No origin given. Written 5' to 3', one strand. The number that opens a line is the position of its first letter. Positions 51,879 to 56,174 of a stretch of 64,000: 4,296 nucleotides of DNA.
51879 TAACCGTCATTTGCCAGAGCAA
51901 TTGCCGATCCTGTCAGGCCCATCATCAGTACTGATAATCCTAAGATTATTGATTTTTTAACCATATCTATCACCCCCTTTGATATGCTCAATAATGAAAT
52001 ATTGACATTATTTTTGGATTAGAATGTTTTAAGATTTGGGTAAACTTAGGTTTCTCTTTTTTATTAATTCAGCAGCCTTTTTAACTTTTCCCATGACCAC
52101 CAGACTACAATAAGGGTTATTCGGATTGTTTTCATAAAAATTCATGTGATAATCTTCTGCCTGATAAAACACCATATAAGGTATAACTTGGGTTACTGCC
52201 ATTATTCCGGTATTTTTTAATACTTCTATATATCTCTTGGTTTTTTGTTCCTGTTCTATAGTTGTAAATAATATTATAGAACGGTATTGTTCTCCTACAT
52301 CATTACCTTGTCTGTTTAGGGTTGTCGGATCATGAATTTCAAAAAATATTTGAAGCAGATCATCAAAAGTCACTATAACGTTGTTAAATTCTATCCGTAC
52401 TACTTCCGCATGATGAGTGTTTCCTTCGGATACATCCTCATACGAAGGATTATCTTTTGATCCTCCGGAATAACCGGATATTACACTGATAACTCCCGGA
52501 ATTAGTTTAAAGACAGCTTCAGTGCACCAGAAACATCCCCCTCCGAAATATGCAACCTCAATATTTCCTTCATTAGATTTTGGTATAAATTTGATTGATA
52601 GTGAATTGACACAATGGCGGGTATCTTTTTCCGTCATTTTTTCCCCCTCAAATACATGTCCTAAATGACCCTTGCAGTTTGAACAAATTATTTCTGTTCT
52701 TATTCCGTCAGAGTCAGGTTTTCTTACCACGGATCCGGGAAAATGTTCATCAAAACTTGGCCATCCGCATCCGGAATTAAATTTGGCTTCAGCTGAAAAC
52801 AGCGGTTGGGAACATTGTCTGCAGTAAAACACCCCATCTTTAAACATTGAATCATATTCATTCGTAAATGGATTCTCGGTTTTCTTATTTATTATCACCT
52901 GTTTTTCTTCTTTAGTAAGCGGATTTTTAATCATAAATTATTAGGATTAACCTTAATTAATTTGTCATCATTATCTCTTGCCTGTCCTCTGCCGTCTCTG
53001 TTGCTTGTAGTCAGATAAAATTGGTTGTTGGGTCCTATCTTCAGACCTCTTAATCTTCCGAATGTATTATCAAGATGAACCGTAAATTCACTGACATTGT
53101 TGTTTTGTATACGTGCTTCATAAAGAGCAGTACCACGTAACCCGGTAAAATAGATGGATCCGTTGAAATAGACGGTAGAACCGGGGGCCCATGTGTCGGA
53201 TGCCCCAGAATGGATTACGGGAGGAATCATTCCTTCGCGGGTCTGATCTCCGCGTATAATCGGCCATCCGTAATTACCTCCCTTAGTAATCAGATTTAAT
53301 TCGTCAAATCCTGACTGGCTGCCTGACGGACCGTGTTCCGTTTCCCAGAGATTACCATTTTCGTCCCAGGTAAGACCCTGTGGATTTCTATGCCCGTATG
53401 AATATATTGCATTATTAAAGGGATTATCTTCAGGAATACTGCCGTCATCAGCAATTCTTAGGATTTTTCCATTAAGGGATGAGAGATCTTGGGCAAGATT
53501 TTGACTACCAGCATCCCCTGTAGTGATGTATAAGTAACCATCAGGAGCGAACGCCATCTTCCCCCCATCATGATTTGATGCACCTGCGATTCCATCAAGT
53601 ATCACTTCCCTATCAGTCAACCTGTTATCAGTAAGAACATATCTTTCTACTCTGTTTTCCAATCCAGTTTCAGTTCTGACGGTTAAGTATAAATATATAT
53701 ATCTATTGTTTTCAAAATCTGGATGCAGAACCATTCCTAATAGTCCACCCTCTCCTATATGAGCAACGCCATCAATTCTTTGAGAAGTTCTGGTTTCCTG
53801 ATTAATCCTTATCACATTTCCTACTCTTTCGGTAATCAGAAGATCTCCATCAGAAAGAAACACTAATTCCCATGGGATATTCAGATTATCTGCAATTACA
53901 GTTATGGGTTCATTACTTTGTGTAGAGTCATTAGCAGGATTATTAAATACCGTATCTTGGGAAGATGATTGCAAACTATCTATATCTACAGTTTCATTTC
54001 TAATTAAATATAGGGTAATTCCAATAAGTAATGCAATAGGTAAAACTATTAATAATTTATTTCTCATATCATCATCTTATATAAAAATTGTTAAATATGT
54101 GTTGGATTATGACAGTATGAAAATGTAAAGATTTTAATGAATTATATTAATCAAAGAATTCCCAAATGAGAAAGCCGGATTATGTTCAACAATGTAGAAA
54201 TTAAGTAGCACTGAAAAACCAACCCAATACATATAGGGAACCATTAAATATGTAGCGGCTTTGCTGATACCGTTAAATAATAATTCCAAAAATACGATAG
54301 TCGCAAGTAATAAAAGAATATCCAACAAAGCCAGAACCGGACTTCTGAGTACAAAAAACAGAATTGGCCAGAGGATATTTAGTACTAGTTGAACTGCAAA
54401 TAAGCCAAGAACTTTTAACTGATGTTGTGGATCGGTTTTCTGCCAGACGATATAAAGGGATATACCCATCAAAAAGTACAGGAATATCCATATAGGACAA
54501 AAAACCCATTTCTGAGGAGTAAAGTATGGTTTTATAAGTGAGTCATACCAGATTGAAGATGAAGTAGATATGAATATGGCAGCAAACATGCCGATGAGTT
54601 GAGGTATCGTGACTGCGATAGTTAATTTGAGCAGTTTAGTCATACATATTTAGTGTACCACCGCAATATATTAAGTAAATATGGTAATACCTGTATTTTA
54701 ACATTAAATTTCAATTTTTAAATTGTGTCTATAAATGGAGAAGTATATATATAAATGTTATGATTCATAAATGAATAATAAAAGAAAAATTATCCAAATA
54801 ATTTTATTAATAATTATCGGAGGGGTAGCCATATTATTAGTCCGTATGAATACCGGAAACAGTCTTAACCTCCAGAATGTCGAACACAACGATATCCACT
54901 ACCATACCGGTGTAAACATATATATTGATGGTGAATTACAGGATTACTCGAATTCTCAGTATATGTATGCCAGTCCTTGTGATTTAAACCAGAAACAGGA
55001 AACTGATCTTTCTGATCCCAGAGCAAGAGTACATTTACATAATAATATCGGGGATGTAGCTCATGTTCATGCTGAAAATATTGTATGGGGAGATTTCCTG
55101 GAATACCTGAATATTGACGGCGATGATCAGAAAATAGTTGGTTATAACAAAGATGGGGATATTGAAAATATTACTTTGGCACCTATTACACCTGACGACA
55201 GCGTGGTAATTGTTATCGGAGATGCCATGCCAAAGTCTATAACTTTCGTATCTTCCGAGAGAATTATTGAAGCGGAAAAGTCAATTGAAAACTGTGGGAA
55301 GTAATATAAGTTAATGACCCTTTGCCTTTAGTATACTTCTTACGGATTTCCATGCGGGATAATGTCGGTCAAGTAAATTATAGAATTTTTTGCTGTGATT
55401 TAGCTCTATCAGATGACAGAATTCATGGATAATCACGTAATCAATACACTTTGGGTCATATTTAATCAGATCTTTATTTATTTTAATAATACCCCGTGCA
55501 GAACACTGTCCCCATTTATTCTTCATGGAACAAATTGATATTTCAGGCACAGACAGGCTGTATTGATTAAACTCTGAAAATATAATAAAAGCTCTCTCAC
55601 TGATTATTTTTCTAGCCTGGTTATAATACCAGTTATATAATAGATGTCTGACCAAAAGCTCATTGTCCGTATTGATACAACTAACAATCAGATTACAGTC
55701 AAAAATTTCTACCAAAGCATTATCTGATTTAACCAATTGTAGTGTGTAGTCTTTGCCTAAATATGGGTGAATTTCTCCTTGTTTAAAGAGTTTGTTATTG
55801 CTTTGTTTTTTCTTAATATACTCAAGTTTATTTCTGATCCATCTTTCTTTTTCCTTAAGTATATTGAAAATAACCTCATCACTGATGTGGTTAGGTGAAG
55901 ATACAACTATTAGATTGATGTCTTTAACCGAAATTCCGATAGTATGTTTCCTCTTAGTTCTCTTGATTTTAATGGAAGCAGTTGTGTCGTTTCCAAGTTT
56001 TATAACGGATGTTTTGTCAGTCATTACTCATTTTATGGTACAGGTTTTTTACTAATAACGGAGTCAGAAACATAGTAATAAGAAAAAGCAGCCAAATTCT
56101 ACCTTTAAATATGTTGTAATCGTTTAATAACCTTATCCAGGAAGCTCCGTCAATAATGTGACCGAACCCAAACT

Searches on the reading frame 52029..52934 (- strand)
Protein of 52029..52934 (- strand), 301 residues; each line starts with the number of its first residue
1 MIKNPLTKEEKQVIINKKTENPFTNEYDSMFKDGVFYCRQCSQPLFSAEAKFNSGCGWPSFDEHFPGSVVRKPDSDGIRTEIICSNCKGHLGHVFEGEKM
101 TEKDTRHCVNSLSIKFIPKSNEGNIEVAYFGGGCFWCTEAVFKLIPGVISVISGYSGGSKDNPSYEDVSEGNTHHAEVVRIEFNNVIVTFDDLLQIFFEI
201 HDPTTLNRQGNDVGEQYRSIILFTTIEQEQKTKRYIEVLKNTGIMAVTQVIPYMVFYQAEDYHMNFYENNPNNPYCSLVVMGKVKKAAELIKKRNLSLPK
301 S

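Call 10: search_protein_families(library=pfam, proteins=[window:52029-52934:-], max_evalue=0.001)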
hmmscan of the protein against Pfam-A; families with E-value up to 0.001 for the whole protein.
window:52029-52934:- (301 aa): 2 families
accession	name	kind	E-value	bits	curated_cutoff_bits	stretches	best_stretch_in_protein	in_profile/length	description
PF01625.27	PMSR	-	1.9e-55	187.7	23.7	1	128-276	2-152/153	Peptide methionine sulfoxide reductase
PF01641.26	SelR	-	2.3e-41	140.8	24.9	1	6-118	1-116/116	SelR domain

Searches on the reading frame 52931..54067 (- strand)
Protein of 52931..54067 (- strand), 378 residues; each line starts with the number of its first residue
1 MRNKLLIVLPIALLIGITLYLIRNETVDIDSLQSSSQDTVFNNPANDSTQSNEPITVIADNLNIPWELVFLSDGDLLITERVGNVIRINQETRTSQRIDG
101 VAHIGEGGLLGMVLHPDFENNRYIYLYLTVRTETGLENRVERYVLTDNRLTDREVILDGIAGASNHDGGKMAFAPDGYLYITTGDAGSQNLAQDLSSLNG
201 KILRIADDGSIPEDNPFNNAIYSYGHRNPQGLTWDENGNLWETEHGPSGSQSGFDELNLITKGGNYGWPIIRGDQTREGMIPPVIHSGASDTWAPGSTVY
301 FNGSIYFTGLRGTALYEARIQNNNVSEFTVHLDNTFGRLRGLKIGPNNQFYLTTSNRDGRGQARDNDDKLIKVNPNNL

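Call 42: search_protein_families(library=pfam, proteins=[window:52931-54067:-], max_evalue=0.001)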
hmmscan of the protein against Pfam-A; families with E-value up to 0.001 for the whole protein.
window:52931-54067:- (378 aa): 1 family
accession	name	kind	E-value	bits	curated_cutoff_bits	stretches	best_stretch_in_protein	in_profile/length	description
PF07995.17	GSDH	-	8.3e-82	275.6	25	1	62-360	1-329/332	Glucose / Sorbosone dehydrogenase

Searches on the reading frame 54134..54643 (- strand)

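Call 42: search_protein_families(library=pfam, proteins=[window:54134-54643:-], max_evalue=0.001)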
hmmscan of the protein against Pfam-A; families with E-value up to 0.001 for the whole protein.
window:54134-54643:- (169 aa): 1 family
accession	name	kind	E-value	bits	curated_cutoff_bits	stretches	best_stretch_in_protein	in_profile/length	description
PF03073.20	TspO_MBR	-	5.9e-42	143.3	24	1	10-151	1-143/145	TspO/MBR family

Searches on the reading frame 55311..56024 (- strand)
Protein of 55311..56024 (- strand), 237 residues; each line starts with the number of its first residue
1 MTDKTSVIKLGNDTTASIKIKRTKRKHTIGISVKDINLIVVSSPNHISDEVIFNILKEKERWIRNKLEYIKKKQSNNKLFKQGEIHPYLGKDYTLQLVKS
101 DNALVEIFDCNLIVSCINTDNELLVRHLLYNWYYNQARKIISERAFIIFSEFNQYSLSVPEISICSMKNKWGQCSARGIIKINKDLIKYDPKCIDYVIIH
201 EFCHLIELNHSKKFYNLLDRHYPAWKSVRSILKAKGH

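Call 42: search_protein_families(library=pfam, proteins=[window:55311-56024:-], max_evalue=0.001)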
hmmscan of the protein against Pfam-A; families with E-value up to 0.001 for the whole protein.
window:55311-56024:- (237 aa): 2 families
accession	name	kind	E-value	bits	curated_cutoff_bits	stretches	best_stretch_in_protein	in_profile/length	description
PF01863.23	YgjP-like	-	2.3e-51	175.2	26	1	28-234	2-206/207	YgjP-like, metallopeptidase domain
PF10263.15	SprT-like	-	5.1e-05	23.5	25.6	1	161-228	20-91/108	SprT-like family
